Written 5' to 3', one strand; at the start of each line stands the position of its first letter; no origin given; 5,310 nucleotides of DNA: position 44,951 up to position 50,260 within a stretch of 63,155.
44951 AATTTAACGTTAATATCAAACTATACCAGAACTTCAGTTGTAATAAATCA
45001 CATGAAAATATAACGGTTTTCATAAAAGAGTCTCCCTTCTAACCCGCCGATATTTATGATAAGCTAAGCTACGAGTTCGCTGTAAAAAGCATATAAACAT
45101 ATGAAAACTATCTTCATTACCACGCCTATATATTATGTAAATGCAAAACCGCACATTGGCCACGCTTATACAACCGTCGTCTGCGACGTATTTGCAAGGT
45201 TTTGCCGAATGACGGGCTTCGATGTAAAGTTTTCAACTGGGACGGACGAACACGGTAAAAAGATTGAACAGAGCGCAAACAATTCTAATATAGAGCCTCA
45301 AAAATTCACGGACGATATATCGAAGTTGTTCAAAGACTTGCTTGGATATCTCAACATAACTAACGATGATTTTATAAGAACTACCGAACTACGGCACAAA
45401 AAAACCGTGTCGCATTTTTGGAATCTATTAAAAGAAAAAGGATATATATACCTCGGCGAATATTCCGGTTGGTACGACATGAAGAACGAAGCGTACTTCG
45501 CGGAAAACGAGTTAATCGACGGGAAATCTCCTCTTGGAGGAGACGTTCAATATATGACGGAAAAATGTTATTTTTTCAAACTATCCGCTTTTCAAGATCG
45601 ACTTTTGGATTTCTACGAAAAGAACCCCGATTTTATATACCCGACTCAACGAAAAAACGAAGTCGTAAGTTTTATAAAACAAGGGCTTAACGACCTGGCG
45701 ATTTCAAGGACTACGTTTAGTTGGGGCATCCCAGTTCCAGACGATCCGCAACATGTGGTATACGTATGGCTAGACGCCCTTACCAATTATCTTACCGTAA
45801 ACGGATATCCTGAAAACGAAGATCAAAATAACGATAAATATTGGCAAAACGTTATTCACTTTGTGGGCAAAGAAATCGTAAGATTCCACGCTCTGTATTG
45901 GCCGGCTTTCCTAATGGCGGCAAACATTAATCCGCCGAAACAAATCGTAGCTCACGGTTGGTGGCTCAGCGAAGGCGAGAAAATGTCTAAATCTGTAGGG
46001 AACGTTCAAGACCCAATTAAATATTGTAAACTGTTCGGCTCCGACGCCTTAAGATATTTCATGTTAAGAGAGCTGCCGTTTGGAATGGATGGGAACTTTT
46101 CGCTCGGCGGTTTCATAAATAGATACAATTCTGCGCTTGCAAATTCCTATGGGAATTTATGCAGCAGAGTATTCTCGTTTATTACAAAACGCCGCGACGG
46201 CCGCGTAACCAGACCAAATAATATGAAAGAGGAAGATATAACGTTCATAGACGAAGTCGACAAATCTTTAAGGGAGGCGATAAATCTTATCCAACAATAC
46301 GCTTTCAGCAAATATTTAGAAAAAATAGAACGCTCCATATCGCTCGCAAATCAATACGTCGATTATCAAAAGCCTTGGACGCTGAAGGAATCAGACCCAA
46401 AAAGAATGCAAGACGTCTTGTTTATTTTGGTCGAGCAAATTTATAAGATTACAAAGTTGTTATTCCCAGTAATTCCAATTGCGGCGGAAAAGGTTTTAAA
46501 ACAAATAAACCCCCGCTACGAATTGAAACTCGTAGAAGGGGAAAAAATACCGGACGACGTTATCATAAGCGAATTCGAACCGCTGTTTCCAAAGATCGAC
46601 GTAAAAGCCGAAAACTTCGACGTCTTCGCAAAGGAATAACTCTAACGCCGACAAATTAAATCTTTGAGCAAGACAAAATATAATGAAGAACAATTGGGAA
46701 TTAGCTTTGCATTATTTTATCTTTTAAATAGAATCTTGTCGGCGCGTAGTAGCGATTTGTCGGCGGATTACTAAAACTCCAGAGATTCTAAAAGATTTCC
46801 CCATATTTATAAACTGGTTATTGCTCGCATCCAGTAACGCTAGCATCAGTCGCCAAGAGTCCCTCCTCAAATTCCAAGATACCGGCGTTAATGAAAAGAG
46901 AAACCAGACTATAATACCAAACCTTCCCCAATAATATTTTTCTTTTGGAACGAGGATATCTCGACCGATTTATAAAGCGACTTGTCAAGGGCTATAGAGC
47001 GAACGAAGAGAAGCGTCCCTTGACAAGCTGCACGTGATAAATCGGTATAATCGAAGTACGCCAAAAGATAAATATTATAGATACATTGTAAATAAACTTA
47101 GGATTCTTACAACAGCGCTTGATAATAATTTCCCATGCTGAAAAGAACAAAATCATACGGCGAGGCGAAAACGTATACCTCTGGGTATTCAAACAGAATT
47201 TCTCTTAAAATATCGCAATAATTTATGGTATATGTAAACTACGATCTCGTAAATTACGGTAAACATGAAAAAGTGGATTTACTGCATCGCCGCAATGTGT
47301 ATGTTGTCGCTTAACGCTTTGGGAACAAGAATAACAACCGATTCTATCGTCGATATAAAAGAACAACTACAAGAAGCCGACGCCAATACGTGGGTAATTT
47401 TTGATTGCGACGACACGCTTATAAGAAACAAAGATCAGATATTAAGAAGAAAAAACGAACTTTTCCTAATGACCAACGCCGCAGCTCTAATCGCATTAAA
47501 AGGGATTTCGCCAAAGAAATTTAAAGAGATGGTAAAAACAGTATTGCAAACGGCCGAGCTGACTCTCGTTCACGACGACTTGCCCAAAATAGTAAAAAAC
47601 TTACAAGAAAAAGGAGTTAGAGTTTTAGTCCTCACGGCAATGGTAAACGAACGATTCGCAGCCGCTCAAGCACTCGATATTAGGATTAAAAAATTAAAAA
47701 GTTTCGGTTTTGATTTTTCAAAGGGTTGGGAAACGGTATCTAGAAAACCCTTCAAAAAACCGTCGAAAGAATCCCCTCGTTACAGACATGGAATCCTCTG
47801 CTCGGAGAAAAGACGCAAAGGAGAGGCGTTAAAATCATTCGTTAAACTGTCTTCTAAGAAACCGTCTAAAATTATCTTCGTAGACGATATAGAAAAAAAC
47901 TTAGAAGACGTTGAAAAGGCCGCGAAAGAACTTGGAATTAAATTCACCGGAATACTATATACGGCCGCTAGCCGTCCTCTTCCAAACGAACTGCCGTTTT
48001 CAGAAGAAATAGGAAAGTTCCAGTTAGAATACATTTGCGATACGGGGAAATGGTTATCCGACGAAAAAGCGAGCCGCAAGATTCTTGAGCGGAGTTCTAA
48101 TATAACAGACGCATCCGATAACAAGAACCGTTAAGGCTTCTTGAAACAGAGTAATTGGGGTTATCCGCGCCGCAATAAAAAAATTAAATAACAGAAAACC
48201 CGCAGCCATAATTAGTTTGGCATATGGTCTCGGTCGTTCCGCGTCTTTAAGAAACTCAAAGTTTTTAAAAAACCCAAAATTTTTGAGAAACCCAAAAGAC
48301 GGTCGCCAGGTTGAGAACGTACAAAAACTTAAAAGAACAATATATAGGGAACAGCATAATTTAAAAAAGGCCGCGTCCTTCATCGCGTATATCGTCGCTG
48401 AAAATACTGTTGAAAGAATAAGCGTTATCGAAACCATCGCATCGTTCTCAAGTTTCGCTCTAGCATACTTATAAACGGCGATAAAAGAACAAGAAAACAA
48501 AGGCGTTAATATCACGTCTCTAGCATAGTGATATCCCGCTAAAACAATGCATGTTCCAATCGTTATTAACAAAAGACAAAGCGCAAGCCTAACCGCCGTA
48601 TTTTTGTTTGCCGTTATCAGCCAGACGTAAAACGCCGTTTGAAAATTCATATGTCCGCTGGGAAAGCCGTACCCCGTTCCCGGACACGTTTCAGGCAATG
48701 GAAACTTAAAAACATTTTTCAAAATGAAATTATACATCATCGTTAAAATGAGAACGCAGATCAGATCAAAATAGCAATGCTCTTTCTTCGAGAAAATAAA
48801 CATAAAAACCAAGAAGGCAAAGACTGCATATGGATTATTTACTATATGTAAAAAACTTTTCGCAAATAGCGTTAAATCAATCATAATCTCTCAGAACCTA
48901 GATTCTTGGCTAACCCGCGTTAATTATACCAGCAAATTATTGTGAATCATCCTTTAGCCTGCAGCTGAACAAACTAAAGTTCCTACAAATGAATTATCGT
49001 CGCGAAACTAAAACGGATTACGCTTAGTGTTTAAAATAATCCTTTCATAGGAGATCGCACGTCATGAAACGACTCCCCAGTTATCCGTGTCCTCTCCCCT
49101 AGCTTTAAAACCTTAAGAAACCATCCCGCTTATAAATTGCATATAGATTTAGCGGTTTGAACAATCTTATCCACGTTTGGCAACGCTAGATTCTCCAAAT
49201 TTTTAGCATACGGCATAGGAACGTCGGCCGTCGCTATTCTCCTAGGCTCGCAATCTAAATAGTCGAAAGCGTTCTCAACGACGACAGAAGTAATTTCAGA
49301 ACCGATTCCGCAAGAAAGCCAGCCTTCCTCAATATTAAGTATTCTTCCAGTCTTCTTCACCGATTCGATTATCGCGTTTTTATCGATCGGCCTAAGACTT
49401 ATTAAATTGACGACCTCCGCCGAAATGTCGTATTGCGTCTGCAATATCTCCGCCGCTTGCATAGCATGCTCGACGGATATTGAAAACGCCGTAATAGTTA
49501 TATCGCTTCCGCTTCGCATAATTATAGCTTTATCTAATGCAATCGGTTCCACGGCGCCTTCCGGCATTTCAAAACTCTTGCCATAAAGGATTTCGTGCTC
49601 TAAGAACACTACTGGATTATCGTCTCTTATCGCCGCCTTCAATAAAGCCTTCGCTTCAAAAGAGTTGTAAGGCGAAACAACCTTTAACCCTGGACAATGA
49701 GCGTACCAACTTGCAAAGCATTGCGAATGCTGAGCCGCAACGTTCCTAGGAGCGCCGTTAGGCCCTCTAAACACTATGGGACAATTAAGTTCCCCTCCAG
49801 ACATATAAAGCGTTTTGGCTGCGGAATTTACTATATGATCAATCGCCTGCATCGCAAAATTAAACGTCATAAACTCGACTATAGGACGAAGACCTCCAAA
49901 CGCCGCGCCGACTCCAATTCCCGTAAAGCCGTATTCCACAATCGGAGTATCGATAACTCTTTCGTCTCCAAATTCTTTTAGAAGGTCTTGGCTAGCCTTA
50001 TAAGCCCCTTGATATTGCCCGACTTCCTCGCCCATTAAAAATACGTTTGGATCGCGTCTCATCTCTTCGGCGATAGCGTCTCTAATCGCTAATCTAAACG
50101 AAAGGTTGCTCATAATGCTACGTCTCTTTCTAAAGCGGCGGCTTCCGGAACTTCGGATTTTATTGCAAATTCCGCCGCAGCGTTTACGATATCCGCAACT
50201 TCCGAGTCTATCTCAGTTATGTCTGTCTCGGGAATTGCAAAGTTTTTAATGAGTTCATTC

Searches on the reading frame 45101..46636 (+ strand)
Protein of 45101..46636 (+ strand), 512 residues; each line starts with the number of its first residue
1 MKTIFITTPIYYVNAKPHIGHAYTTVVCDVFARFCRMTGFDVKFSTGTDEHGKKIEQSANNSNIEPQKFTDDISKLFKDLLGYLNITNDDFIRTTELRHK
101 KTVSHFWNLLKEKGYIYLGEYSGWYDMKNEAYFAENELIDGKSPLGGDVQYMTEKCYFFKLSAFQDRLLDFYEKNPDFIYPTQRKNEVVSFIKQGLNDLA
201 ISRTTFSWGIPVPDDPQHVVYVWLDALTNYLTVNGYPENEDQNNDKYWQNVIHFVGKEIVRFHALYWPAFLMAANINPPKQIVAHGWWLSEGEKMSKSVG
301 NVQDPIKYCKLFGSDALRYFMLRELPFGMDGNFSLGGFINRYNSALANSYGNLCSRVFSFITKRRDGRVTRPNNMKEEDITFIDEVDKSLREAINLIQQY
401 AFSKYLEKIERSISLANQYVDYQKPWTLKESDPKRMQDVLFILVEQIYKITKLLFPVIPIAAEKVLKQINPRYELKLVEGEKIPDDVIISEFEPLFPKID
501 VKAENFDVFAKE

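Call 86: search_protein_families(library=pfam, proteins=[window:45101-46636:+], max_evalue=0.001)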
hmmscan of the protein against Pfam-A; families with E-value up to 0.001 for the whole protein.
window:45101-46636:+ (512 aa): 5 families
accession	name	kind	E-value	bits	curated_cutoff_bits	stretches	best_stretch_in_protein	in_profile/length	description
PF09334.17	tRNA-synt_1g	-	1.2e-112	377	20.1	2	136-357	162-390/391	tRNA synthetases class I (M)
PF00133.28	tRNA-synt_1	-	1.9e-28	99.8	22.7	2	6-213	27-244/414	tRNA synthetases class I (I, L, M and V)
PF01406.26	tRNA-synt_1e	-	1.5e-13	51.2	27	1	13-128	19-134/301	tRNA synthetases class I (C) catalytic domain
PF08264.19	Anticodon_1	-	4.1e-07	30.4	25.1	1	382-474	4-89/148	Anticodon-binding domain of tRNA ligase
PF19303.5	Anticodon_3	-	2.2e-05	24.8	23.5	1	374-471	6-103/152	Anticodon binding domain of methionyl tRNA ligase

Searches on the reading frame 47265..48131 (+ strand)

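Call 86: search_protein_families(library=pfam, proteins=[window:47265-48131:+], max_evalue=0.001)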
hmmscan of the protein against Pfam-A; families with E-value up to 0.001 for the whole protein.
window:47265-48131:+ (289 aa): 2 families
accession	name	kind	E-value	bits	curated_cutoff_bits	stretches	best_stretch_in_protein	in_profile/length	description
PF11019.14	DUF2608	-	2.9e-41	142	22.6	1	25-269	2-243/244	Protein of unknown function (DUF2608)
PF00702.32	Hydrolase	-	5.1e-06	27.4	26.4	0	86-210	83-181/191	haloacid dehalogenase-like hydrolase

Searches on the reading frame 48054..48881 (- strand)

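Call 86: search_protein_families(library=pfam, proteins=[window:48054-48881:-], max_evalue=0.001)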
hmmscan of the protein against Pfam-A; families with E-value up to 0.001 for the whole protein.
window:48054-48881:- (275 aa): 3 families
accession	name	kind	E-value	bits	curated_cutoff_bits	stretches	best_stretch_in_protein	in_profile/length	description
PF14360.12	PAP2_C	-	5.8e-07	30.4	27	1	75-138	8-73/74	PAP2 superfamily C-terminal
PF01569.27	PAP2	-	6.7e-07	29.6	27.2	1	39-141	4-125/130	PAP2 superfamily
PF14378.12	PAP2_3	-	3.8e-05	24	27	1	63-124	117-178/190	PAP2 superfamily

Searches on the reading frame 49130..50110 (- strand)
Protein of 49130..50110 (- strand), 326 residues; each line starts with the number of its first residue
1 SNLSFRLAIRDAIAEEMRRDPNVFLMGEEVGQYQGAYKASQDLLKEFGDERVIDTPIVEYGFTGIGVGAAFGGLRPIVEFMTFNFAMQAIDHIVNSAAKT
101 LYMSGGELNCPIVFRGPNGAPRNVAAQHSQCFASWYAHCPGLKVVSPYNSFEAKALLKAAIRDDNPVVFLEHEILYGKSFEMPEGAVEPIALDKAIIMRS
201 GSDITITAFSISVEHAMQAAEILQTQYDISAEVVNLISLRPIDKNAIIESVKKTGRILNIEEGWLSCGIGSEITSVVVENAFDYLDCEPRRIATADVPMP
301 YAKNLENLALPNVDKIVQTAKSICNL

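Call 86: search_protein_families(library=pfam, proteins=[window:49130-50110:-], max_evalue=0.001)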
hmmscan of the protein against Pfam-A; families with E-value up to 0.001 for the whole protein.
window:49130-50110:- (326 aa): 2 families
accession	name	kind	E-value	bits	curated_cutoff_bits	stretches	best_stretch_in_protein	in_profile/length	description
PF02779.29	Transket_pyr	-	4.8e-45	153.7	27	1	3-177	3-173/174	Transketolase, pyrimidine binding domain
PF02780.25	Transketolase_C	-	1e-35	122.8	25.9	1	194-316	2-124/124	Transketolase, C-terminal domain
